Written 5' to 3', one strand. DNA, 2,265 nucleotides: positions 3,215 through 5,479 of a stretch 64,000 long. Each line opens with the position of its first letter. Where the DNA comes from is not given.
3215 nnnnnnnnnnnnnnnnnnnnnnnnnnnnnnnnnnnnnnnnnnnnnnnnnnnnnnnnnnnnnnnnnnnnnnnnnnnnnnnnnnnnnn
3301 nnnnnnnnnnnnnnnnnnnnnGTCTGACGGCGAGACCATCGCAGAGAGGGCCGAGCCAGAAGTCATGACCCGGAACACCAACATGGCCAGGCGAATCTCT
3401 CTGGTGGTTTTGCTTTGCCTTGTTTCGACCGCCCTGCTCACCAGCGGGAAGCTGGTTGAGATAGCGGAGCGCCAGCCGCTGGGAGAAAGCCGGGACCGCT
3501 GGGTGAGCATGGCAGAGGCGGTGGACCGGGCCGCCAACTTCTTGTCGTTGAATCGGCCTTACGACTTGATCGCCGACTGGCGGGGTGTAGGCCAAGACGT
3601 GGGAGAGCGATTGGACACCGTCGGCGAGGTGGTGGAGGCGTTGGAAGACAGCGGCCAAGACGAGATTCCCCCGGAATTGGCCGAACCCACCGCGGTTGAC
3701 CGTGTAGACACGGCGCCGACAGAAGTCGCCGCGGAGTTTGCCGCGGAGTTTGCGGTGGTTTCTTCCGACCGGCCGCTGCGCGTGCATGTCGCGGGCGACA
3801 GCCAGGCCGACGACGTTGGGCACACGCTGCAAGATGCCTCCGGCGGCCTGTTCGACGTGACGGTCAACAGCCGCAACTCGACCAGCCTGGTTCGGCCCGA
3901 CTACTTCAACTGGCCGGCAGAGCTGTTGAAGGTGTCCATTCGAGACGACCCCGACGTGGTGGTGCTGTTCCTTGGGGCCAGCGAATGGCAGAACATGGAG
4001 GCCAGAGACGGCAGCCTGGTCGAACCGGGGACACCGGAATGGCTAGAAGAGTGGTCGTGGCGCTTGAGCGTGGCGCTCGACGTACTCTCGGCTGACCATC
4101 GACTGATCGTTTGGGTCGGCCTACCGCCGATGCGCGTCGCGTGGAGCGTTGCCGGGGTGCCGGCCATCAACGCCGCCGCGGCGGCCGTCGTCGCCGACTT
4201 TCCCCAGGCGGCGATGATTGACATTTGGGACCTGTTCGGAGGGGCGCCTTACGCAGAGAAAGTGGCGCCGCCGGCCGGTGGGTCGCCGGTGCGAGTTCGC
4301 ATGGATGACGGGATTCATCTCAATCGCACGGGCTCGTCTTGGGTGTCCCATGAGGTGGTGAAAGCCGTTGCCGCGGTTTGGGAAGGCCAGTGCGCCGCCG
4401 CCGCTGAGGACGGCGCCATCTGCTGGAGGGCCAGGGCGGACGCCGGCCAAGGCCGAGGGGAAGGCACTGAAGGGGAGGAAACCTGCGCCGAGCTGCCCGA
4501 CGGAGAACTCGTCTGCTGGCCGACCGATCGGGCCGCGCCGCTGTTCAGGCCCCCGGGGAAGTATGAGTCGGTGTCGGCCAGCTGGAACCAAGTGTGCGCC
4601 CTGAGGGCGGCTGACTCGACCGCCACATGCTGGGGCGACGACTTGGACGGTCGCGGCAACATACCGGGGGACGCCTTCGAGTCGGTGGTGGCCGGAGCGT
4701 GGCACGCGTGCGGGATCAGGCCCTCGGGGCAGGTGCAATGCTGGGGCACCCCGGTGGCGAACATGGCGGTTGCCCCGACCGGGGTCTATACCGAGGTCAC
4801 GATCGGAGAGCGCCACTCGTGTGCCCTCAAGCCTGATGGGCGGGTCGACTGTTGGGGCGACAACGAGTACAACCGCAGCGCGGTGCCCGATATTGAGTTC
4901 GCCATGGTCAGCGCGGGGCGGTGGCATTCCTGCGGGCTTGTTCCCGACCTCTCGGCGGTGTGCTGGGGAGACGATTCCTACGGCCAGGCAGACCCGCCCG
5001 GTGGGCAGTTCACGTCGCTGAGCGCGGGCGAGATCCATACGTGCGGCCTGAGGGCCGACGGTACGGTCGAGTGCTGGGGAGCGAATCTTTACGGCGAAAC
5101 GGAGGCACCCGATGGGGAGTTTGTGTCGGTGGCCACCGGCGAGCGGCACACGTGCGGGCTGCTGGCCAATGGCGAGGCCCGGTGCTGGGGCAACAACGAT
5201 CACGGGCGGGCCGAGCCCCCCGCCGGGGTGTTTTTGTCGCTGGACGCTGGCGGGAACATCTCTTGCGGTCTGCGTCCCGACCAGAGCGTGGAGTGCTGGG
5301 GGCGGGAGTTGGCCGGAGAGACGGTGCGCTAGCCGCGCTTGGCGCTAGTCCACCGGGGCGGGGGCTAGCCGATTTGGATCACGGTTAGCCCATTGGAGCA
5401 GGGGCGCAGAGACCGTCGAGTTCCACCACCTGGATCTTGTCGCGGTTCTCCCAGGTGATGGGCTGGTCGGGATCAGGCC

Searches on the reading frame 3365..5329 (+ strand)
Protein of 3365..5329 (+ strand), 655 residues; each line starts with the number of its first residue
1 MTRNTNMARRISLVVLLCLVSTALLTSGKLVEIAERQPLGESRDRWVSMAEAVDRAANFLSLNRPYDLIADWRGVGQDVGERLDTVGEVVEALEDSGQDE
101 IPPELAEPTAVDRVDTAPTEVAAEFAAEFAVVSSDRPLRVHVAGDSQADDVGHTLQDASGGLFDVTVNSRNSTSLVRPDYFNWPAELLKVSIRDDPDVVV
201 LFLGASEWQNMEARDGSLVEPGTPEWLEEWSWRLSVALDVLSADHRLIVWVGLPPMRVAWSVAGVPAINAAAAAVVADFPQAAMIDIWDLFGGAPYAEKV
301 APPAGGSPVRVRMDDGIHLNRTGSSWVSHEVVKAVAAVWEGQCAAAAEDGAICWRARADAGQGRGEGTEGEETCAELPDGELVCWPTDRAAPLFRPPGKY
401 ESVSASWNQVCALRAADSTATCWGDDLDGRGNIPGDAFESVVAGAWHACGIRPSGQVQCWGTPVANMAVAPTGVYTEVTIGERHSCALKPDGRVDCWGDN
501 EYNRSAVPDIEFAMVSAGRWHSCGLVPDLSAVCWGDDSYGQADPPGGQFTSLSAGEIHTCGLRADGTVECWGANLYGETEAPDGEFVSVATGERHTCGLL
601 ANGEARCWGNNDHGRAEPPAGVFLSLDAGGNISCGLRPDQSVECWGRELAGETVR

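Call 7: search_protein_families(library=pfam, proteins=[window:3365-5329:+], max_evalue=0.01)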
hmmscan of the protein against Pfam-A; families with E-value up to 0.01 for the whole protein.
window:3365-5329:+ (655 aa): 4 families
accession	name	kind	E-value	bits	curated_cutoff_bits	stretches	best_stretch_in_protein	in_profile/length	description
PF13540.12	RCC1_2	-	4.6e-45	150.8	22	5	586-614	1-29/30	Regulator of chromosome condensation (RCC1) repeat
PF04311.20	DUF459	-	1.8e-39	135.6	27.2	1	139-333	1-196/197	Protein of unknown function (DUF459)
PF25390.1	WD40_RLD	-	5.6e-18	65.8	150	1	331-615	33-329/363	RCC1-like domain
PF13472.12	Lipase_GDSL_2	-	0.002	19.1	32.9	1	181-323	49-175/178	GDSL-like Lipase/Acylhydrolase family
